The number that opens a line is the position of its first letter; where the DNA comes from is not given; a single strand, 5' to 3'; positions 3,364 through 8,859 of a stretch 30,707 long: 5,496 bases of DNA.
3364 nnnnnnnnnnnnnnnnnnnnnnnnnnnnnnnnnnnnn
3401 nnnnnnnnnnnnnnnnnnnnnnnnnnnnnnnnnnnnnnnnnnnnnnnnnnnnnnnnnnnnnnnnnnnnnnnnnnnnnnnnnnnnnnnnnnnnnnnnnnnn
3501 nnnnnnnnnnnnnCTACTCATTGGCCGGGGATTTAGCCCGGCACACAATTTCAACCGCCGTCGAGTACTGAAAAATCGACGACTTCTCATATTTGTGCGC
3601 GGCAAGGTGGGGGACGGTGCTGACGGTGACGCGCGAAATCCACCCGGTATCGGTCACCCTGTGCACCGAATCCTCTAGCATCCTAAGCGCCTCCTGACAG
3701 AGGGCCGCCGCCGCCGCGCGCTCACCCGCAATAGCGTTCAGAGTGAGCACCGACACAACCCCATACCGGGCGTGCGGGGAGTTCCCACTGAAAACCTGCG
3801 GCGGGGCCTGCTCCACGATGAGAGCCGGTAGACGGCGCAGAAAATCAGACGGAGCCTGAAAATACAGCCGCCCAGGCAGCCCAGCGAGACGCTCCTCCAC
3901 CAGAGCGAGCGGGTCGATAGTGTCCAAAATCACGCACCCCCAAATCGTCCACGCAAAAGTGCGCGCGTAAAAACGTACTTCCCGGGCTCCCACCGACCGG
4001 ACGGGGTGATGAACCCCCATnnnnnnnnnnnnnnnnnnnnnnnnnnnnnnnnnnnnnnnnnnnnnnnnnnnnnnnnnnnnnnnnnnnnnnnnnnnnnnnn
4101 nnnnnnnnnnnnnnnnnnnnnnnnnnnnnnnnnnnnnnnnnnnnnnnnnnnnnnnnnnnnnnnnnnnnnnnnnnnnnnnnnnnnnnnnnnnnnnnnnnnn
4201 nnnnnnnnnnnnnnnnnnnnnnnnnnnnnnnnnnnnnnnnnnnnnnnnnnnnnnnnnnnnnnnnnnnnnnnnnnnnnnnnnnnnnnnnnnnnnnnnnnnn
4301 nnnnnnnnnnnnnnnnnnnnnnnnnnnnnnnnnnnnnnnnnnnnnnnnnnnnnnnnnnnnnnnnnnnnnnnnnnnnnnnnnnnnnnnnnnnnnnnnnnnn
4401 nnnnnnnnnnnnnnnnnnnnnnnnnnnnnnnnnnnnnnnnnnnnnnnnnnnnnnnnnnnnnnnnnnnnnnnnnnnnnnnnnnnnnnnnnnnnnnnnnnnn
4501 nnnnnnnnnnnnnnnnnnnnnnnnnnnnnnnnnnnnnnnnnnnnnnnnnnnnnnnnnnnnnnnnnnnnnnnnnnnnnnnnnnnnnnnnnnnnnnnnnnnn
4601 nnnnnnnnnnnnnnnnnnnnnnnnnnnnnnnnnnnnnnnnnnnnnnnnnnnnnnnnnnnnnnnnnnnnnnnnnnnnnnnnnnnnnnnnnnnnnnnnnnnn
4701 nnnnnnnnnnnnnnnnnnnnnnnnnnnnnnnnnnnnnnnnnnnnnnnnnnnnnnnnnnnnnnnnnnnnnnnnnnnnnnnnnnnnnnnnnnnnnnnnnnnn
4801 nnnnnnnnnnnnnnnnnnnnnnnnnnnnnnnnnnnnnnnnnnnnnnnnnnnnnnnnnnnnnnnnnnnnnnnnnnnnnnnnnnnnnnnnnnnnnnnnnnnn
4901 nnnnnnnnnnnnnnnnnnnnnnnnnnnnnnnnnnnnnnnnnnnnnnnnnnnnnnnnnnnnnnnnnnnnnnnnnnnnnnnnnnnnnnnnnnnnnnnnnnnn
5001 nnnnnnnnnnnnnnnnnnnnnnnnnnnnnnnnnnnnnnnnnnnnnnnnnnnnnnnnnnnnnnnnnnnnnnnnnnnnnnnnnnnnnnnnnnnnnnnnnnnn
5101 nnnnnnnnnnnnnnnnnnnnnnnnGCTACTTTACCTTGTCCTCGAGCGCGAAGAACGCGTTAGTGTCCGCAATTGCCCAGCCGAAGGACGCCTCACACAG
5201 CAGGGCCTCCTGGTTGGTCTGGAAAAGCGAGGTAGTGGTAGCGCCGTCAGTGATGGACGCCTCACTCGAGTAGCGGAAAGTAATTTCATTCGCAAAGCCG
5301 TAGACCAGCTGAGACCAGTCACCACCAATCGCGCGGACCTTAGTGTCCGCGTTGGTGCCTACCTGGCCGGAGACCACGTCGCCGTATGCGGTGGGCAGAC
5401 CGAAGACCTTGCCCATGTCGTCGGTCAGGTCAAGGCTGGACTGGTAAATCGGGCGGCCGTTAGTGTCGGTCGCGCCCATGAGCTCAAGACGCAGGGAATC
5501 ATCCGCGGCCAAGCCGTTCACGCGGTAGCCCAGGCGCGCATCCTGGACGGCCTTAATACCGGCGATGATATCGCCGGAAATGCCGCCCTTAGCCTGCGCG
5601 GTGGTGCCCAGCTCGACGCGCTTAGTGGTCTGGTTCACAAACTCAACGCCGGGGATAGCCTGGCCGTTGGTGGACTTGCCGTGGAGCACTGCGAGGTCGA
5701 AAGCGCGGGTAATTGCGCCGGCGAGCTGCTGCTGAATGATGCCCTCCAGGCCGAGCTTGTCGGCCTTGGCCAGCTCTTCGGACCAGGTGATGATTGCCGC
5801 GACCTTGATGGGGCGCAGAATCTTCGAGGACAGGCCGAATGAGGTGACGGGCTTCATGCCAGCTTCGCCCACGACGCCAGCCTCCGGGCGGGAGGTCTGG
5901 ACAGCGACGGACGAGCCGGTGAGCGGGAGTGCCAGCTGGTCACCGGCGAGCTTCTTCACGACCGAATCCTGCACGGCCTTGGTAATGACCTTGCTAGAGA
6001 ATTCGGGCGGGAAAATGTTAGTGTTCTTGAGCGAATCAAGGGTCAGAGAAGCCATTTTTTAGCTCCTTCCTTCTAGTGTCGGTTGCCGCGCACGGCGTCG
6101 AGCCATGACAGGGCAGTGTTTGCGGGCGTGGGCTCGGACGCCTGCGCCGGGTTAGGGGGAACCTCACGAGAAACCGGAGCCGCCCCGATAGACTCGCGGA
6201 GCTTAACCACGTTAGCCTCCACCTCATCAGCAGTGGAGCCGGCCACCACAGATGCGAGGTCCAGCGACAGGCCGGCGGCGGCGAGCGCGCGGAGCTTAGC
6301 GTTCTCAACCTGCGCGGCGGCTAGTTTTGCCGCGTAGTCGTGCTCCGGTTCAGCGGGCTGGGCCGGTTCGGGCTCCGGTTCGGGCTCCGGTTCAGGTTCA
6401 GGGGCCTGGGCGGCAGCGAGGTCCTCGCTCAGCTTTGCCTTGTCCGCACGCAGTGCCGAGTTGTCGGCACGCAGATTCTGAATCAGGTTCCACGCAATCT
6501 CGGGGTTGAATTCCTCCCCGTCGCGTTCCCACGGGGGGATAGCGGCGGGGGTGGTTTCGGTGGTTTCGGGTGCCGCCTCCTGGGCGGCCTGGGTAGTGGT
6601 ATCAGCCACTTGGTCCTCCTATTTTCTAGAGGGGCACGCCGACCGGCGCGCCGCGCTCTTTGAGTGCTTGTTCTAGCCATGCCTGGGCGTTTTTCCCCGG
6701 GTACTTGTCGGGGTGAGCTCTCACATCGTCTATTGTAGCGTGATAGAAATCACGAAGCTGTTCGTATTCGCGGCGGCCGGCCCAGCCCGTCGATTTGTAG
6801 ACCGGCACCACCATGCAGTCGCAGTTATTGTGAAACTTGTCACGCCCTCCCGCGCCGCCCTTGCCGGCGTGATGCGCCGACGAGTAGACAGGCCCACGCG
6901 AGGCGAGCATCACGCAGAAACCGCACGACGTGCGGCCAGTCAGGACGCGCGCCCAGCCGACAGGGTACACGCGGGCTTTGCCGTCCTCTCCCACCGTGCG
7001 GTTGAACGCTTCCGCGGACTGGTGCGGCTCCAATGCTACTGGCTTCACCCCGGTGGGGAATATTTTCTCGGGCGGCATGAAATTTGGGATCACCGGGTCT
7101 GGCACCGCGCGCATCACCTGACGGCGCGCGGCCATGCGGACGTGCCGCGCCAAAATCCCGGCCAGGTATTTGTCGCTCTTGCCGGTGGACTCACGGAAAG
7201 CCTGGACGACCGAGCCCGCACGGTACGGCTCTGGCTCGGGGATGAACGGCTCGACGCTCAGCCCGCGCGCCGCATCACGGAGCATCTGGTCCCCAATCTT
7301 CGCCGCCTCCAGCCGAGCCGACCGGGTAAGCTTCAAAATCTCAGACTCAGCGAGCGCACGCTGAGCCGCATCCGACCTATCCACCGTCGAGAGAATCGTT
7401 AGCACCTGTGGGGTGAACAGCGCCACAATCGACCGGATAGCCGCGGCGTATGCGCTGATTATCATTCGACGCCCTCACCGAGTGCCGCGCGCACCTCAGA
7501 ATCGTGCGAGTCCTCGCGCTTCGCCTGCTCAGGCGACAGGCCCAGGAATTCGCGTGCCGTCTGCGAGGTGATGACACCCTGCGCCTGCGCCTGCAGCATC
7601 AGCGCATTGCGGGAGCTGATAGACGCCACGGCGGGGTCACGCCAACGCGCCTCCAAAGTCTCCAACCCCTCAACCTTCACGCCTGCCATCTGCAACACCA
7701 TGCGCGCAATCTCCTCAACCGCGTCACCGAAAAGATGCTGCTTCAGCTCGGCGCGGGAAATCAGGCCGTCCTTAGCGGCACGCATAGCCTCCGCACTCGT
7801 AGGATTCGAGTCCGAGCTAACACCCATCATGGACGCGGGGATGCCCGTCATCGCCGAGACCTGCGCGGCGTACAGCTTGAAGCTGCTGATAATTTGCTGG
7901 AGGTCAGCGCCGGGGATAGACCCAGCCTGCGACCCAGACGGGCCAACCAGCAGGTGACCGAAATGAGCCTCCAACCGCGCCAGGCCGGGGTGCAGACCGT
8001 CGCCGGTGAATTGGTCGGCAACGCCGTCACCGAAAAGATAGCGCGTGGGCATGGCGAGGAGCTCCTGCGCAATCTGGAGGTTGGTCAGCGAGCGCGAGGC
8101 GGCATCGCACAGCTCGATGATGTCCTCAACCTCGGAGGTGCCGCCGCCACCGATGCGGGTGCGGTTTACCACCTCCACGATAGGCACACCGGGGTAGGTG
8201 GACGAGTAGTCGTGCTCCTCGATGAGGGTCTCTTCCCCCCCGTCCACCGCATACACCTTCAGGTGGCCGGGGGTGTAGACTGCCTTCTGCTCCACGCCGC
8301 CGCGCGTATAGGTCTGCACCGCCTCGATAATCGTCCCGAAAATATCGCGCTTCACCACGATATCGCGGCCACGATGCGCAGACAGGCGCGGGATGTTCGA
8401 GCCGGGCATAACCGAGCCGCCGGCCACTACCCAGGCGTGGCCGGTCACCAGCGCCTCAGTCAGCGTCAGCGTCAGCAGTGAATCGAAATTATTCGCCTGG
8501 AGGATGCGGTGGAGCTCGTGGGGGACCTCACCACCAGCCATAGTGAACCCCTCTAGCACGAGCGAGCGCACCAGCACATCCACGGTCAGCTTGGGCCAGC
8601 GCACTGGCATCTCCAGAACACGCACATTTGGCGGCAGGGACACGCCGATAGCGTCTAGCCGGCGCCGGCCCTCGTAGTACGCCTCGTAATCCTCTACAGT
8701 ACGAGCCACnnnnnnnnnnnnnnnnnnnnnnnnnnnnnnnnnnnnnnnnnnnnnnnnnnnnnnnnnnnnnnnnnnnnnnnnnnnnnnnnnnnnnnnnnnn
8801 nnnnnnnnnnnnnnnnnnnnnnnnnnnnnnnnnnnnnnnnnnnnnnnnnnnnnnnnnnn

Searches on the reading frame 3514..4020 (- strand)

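Call 12: search_protein_families(library=phrogs, proteins=[window:3514-4020:-], max_evalue=0.001)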
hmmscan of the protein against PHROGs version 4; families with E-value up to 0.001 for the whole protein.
window:3514-4020:- (168 aa): 1 family
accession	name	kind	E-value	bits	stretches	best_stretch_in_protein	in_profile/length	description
phrog_123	-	connector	3.5e-06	28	1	37-151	9-123/139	tail terminator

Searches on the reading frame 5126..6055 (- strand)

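Call 12: search_protein_families(library=phrogs, proteins=[window:5126-6055:-], max_evalue=0.001)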
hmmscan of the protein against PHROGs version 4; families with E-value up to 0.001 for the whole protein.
window:5126-6055:- (309 aa): 3 families
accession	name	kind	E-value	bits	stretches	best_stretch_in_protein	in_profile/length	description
phrog_10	-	head and packaging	1.4e-43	150.9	1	13-308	367-637/752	major head protein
phrog_617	-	head and packaging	3.3e-15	57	1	47-305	385-622/626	major head protein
phrog_32396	-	unknown function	2.7e-07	32.2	1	9-95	3-88/116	-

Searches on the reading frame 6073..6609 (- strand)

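Call 12: search_protein_families(library=phrogs, proteins=[window:6073-6609:-], max_evalue=0.001)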
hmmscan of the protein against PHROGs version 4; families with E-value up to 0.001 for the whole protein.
window:6073-6609:- (178 aa): 3 families
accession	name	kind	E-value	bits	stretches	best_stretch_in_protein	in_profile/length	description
phrog_15003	-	head and packaging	3.7e-10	41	1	4-68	13-79/220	head scaffolding protein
phrog_233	-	head and packaging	6e-08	34.5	1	1-164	1-148/161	head scaffolding protein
phrog_172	-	head and packaging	0.00099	20.2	0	94-144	119-169/229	head scaffolding protein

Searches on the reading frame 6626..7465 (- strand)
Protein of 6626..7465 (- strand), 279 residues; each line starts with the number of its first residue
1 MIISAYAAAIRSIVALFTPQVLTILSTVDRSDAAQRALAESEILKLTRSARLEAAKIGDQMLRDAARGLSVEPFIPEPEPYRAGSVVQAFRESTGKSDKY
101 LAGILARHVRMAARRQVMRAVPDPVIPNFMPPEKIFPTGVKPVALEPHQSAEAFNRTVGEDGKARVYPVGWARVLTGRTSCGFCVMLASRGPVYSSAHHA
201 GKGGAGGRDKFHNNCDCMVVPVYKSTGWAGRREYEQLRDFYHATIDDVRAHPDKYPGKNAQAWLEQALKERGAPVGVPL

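Call 12: search_protein_families(library=phrogs, proteins=[window:6626-7465:-], max_evalue=0.001)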
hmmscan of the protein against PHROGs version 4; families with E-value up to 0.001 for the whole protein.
window:6626-7465:- (279 aa): 5 families
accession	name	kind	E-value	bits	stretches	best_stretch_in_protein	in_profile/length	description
phrog_193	-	head and packaging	3.2e-34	120.3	1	4-243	27-253/449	head maturation protease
phrog_34915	-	unknown function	7.2e-20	71.9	1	166-241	194-271/515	-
phrog_13257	-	head and packaging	1.2e-16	61.9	1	155-242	133-210/405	head maturation protease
phrog_1522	-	head and packaging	2e-07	31.5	1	167-243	173-239/591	head maturation protease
phrog_1752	-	head and packaging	5.8e-07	29.7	1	167-236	132-209/828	head maturation protease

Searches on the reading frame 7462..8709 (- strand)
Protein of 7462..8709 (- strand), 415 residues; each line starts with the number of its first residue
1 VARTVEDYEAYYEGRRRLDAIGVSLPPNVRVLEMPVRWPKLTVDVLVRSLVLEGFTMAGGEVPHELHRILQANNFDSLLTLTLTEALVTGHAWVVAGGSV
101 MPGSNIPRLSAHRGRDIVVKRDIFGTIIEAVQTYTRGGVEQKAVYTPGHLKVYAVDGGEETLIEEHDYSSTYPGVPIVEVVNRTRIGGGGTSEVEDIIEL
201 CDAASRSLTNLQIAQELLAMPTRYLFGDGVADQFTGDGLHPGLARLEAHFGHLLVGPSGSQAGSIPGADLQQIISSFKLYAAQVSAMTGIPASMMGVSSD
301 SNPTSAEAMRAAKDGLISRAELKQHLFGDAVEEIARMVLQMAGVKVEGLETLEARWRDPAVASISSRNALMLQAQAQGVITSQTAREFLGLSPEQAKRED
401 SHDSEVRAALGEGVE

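Call 13: search_protein_families(library=phrogs, proteins=[window:7462-8709:-], max_evalue=0.001)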
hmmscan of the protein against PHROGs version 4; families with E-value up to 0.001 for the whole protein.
window:7462-8709:- (415 aa): 4 families
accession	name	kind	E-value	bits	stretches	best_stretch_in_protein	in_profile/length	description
phrog_104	-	head and packaging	1.1e-78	266.3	1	5-407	58-469/550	portal protein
phrog_64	-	head and packaging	3.6e-10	39.9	1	65-227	157-321/547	portal protein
phrog_34690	-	unknown function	1.7e-06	28.8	1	314-400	44-133/203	-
phrog_533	-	head and packaging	3e-05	23.8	1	272-400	340-473/495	portal protein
